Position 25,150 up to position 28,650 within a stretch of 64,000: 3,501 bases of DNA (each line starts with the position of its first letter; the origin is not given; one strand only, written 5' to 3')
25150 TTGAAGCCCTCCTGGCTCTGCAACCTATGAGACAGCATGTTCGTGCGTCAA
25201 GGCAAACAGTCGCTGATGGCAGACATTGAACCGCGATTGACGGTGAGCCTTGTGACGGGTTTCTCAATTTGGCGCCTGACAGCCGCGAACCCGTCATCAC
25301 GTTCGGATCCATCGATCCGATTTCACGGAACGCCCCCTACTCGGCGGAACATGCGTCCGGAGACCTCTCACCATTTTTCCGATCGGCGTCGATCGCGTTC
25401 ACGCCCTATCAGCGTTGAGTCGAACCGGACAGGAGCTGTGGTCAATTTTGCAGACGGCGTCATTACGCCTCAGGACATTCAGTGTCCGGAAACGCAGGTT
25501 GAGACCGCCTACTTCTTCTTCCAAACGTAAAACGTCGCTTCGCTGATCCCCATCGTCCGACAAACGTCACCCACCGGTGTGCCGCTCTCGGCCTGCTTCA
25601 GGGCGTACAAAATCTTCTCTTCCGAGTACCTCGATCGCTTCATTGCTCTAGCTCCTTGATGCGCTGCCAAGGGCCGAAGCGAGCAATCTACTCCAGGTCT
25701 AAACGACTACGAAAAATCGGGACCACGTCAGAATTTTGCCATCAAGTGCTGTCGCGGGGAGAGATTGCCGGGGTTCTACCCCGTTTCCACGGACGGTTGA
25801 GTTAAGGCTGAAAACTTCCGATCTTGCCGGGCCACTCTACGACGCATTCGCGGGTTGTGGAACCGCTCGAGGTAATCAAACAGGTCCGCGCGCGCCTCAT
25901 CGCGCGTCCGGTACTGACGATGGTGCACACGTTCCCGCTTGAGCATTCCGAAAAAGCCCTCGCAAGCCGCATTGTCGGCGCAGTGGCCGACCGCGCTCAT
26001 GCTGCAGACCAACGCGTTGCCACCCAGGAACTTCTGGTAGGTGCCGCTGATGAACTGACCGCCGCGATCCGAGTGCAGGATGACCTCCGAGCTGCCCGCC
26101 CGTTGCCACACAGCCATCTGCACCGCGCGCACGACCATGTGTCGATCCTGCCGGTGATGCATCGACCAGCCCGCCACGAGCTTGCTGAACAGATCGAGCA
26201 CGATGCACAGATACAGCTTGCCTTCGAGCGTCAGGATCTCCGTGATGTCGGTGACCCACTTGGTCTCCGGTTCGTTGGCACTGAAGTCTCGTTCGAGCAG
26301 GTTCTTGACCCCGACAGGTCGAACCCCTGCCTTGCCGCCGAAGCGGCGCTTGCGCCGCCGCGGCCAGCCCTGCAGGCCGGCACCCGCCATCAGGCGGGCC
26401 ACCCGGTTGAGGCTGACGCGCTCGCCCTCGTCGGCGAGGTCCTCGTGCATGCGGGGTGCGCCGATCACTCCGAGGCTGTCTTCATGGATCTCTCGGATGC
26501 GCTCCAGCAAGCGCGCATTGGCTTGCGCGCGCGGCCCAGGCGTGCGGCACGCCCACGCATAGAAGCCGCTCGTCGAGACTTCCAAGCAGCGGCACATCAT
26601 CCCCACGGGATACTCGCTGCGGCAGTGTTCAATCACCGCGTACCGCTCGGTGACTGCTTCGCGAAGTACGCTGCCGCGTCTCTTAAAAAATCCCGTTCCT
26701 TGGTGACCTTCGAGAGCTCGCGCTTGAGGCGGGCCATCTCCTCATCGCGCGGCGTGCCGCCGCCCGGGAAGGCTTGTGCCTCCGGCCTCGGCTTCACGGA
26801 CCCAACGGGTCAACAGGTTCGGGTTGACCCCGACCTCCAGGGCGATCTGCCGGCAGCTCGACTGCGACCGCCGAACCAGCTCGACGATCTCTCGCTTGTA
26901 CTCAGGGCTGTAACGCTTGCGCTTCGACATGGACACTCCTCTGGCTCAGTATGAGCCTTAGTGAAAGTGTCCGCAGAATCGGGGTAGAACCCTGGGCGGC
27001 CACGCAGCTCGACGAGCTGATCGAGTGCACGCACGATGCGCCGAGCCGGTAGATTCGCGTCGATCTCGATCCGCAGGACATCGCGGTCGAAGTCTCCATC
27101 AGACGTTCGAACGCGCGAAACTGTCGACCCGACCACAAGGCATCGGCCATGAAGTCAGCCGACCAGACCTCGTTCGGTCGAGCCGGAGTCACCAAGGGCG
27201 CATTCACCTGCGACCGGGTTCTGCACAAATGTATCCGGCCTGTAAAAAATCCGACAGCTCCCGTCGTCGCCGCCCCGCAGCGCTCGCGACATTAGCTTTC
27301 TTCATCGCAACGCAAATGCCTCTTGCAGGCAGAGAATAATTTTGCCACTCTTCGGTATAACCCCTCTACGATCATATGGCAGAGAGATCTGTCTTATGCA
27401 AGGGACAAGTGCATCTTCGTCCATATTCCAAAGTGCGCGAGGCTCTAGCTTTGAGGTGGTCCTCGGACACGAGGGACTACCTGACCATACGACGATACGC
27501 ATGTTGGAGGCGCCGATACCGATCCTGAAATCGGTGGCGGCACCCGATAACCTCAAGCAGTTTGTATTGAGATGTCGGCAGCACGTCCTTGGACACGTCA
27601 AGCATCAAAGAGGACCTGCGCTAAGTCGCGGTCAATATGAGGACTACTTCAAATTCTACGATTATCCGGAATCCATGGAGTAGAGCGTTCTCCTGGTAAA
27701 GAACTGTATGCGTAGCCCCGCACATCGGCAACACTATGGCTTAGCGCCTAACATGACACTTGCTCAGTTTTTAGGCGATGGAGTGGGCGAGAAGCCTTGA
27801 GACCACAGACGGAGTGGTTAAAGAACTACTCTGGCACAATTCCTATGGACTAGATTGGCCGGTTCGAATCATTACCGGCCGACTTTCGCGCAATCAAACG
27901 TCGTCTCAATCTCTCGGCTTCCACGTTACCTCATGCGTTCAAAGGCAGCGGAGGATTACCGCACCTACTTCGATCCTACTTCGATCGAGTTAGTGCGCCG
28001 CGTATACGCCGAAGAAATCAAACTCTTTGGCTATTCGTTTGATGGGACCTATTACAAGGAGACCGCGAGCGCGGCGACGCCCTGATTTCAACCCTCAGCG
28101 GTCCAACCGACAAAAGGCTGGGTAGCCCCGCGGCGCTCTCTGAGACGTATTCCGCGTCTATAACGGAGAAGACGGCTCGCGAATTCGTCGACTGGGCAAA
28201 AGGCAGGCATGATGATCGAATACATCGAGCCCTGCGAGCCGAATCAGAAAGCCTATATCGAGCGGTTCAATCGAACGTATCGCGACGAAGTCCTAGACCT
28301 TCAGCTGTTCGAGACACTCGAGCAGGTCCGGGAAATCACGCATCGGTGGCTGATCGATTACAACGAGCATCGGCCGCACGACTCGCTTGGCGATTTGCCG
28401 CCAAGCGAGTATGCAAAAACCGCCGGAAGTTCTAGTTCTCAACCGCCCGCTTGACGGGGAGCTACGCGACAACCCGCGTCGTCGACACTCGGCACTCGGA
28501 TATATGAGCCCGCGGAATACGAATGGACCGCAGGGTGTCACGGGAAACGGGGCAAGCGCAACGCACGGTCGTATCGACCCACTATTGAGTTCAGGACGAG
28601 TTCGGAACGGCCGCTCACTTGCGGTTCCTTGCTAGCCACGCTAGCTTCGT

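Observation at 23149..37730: Decay block 1: thirteen consecutive polysaccharide-island genes are frameshifted while long ORFs elsewhere are intact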

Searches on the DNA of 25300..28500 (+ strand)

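Call 25: search_dna_similar(query=window:25300-28500:+, collection=plasmids, mode=distant, max_rows=15)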
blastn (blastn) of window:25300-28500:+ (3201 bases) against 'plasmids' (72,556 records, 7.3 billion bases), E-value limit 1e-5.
Records with a match: 319; places in all: 524; records where one place covers at least 80% of the query: 0.
Best place of each record, by identity: 80-90% 5; 60-80% 314.
By first word of the organism name: Ralstonia 106; Xanthomonas 72; Burkholderia 17; Pseudomonas 16; Klebsiella 13; Streptomyces 11; Citrobacter 8; Alteromonas 4; Pantoea 4; Variovorax 4; and 42 more.
By predicted mobility (MOB-suite, as given by PLSDB): non-mobilizable 123; mobilizable 122; conjugative 74.
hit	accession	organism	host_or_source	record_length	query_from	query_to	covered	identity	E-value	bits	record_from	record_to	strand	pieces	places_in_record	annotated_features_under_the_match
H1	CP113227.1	Pseudomonadaceae bacterium T75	Pig,fecal sample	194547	472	1693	38%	74.4%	0e+0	774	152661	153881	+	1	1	IS3 family transposase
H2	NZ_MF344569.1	Pseudomonas aeruginosa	-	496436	469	1693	38%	73.8%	0e+0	746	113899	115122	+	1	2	IS3 family transposase | hypothetical protein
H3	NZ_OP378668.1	Pseudomonas aeruginosa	-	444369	472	1693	38%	73.8%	0e+0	743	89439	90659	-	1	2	IS3 family transposase | DUF87 domain-containing protein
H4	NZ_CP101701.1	Pseudomonas asiatica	water,poultry farm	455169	469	1693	38%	73.6%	0e+0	724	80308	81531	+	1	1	IS3 family transposase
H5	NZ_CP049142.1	Pseudomonas nitroreducens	monoculture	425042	472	1693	38%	73.6%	0e+0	734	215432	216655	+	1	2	IS3 family transposase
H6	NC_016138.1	Pseudomonas aeruginosa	-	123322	472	1694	38%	72.8%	0e+0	690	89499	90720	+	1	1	IS3 family transposase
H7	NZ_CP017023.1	Xanthomonas citri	Gossypium hirsutum,cell culture,leaves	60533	463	1697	39%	70.7%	9e-153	549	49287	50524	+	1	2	IS3-like element ISXc8 family transposase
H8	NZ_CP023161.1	Xanthomonas citri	Gossypium hirsutum,cell ...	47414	472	1706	39%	70.7%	3e-152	547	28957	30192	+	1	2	IS3-like element ISXc8 family transposase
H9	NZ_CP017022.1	Xanthomonas citri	Gossypium hirsutum,cell culture,leaves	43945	472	1706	39%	70.7%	3e-152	547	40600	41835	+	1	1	IS3-like element ISXc8 family transposase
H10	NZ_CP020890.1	Xanthomonas citri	Citrus hystrix,Cell culture,leaf,leaf ...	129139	471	1697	38%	70.7%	4e-151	544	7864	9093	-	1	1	IS3-like element ISXc8 family transposase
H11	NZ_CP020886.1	Xanthomonas citri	Citrus x aurantiifolia,Cell culture,leaf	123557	471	1697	38%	70.7%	4e-151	544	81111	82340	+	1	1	IS3-like element ISXc8 family transposase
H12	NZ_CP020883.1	Xanthomonas citri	Citrus x aurantiifolia,Cell culture,leaf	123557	471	1697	38%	70.7%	4e-151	544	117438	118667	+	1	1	IS3-like element ISXc8 family transposase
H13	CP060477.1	Xanthomonas citri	Citrus,Cell culture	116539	471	1697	38%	70.7%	4e-151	544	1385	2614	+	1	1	IS3-like element ISXc8 family transposase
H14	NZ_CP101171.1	Xanthomonas campestris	Brassica rapa subsp. pekinensis,Plant ...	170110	471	1697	38%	70.4%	2e-147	532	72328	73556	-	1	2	IS3-like element ISXc8 family transposase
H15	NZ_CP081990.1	Xanthomonas campestris pv. campestris str. CN05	Brassica rapa subsp. pekinensis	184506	471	1697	38%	70.4%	2e-147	532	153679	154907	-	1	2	IS3-like element ISXc8 family transposase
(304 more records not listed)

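Call 26: get_annotated_region(hit=H1, flank=300)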
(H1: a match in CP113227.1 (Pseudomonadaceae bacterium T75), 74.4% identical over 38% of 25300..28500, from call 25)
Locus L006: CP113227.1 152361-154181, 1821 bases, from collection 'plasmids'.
description: Pseudomonadaceae bacterium T75 plasmid pT75-VIM, complete sequence
organism: Pseudomonadaceae bacterium T75 (NCBI taxid 3003241)
taxonomy: Bacteria; Pseudomonadota; Gammaproteobacteria; Pseudomonadales; Pseudomonadaceae; ; Pseudomonadaceae bacterium T75
host: -; source: Pig,fecal sample; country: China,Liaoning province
typing (MOB-suite, as given by PLSDB): mobilizable; replicon rep_cluster_1516; relaxase MOBH
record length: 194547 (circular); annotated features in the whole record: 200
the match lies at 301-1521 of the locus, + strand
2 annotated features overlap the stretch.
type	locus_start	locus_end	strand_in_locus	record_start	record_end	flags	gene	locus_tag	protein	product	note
CDS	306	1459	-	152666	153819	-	-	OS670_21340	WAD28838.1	IS3 family transposase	-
CDS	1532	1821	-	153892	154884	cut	-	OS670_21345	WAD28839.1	hypothetical protein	-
